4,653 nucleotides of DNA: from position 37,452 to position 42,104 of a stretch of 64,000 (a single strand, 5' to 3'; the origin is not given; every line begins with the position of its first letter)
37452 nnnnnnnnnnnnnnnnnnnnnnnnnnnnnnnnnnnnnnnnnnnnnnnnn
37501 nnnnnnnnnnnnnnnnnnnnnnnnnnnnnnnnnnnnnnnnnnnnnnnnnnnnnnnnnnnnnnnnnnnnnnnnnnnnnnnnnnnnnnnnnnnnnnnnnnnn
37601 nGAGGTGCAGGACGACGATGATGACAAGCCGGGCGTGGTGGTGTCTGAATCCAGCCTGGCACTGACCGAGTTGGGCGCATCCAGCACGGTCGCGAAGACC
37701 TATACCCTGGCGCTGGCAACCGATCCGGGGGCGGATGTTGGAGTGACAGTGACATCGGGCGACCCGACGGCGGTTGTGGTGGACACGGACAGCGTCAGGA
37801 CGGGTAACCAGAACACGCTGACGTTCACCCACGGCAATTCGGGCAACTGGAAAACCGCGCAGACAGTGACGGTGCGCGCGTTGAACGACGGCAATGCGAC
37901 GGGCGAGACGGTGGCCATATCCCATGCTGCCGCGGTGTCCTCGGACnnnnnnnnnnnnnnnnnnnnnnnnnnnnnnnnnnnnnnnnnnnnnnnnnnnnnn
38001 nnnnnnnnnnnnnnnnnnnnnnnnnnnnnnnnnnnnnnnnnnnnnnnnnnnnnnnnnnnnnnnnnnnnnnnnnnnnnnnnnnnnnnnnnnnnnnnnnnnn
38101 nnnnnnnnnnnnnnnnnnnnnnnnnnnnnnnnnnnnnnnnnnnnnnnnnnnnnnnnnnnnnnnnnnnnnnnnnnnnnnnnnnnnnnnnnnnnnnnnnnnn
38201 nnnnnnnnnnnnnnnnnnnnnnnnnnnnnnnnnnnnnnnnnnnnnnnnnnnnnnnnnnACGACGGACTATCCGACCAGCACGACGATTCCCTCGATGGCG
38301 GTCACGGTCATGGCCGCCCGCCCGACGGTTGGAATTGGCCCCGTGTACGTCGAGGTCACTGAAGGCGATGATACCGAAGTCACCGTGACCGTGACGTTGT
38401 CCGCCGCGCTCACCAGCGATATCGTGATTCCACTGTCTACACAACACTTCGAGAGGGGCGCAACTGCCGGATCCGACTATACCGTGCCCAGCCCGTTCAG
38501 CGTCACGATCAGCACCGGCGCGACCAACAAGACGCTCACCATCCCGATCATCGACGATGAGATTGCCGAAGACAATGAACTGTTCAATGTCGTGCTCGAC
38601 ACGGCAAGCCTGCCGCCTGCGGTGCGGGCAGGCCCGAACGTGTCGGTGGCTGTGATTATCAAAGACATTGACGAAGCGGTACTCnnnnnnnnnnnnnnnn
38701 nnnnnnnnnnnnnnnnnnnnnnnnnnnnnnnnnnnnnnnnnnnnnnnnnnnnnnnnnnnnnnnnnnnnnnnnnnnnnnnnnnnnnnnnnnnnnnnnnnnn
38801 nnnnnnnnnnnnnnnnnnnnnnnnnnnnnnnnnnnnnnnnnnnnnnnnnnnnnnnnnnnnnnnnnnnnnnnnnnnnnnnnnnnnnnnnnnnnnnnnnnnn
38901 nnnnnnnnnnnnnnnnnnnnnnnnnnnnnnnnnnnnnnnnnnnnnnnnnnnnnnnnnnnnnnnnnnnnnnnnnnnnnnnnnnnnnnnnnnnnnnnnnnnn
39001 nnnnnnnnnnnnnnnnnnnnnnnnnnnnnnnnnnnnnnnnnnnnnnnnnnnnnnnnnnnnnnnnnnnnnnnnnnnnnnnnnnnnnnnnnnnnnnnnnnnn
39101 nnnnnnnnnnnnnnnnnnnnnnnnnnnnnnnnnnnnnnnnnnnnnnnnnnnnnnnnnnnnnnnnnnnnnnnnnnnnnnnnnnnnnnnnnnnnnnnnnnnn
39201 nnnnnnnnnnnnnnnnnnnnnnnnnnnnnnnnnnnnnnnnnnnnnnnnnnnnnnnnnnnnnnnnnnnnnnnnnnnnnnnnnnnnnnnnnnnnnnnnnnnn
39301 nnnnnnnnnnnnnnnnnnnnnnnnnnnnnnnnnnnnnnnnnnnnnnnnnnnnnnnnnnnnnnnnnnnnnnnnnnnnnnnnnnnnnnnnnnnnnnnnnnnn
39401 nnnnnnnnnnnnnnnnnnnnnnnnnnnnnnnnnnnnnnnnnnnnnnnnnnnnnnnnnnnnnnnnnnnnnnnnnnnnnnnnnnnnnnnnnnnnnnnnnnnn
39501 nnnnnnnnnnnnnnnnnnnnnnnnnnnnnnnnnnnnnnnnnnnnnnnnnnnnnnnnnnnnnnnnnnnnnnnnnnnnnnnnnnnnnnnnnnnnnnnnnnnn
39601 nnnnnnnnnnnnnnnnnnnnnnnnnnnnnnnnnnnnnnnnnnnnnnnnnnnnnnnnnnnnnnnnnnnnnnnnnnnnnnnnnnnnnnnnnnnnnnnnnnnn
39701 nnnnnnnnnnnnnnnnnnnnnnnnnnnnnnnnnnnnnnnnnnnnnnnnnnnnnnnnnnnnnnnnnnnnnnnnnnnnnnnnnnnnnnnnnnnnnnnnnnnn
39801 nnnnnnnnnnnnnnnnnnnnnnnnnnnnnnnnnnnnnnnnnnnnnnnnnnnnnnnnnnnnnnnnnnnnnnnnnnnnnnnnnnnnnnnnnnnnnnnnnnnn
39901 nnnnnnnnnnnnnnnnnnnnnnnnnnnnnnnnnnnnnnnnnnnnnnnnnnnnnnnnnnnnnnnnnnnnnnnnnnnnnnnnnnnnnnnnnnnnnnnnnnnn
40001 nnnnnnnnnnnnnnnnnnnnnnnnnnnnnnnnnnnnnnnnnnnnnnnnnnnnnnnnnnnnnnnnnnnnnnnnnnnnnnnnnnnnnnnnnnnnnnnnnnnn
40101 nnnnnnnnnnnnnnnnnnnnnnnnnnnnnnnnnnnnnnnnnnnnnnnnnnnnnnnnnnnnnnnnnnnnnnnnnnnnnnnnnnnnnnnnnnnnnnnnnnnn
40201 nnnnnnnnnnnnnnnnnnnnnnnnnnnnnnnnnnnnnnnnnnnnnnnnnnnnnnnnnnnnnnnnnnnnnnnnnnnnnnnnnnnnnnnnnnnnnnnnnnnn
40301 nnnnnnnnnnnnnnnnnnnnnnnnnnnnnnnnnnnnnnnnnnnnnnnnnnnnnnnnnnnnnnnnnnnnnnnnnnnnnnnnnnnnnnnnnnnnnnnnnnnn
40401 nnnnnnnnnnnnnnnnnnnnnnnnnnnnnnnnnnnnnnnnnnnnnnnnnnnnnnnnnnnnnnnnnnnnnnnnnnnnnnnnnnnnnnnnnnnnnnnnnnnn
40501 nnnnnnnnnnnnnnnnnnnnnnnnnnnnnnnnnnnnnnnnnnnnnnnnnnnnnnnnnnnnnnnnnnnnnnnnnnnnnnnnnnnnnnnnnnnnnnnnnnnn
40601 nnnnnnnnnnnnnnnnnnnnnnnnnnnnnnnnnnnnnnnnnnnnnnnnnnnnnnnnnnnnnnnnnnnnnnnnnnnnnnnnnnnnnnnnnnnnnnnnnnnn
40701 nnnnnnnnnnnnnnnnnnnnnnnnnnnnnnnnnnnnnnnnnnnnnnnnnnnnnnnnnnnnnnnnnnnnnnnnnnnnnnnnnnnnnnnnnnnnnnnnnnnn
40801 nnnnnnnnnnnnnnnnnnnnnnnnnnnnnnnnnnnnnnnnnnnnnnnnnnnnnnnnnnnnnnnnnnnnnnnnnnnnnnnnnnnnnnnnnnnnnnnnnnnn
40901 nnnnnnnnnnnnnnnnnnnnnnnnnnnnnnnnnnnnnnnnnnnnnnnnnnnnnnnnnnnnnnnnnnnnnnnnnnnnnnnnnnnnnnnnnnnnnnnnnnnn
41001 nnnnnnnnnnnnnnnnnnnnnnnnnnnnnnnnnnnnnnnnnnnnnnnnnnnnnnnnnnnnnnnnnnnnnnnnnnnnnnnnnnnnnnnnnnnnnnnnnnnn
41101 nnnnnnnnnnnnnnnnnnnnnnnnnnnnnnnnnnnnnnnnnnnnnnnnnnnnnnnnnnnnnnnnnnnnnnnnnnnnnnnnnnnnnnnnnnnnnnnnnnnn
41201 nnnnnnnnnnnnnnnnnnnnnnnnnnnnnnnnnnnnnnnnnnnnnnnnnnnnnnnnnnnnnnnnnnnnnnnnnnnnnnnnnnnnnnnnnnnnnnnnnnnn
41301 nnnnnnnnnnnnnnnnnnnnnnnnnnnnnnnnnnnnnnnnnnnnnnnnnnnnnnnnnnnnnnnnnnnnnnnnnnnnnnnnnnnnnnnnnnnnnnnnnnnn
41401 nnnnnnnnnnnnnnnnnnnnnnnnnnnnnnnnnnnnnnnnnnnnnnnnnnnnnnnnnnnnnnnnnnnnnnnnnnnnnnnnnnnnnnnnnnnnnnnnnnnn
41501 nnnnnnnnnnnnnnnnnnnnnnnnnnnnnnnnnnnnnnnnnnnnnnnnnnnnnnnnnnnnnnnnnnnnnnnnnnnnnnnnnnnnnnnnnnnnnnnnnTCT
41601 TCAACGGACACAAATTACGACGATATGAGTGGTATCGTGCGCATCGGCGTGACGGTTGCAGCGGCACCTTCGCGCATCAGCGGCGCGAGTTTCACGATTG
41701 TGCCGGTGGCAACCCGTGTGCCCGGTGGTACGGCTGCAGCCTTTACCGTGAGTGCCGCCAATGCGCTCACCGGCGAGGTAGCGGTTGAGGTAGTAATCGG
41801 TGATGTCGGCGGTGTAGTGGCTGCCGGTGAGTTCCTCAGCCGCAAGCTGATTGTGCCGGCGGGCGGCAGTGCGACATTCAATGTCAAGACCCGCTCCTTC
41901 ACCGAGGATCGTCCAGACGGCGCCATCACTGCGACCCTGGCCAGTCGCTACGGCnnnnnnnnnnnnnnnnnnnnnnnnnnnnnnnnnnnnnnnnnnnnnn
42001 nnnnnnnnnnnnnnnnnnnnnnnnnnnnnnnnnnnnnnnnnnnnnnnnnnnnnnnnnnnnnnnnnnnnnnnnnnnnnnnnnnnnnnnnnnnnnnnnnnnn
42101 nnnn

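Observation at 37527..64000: Giant ORF missing from the ORF track: over 26.4 kb of uninterrupted + strand coding sequence running off the window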

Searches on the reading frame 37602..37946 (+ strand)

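Call 34: search_protein_families(library=pfam, proteins=[window:37602-37946:+], max_evalue=1)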
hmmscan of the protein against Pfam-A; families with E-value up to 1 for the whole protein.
window:37602-37946:+ (115 aa): 2 families
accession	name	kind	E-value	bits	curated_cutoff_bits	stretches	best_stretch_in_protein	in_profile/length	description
PF21683.3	GpP-like_1st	-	0.085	13.2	27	1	29-69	25-64/85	Mu phage baseplate assembly protein GpP-like, N-terminal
PF04151.21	PPC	-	0.11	13.9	25.9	1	29-83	8-64/70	Bacterial pre-peptidase C-terminal domain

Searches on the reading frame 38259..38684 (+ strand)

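Call 34: search_protein_families(library=pfam, proteins=[window:38259-38684:+], max_evalue=1)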
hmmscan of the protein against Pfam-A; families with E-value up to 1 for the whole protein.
window:38259-38684:+ (142 aa): 2 families
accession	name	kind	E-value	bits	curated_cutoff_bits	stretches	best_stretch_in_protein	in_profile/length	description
PF03160.20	Calx-beta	-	1.2e-13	51.5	27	1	21-134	5-116/119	Calx-beta domain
PF20579.4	LapA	-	0.0099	16.7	27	1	32-69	12-50/99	LapA domain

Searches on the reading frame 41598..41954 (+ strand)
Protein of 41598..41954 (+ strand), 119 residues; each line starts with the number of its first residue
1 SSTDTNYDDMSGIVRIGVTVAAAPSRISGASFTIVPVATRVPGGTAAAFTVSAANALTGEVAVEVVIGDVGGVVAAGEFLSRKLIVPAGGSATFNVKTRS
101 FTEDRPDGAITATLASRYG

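Call 34: search_protein_families(library=pfam, proteins=[window:41598-41954:+], max_evalue=1)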
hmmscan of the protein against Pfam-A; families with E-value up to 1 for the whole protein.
window:41598-41954:+ (119 aa): 1 family
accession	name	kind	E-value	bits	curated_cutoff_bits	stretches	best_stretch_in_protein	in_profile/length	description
PF20487.3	DUF6726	-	0.23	11.9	27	1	19-48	22-47/58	Family of unknown function (DUF6726)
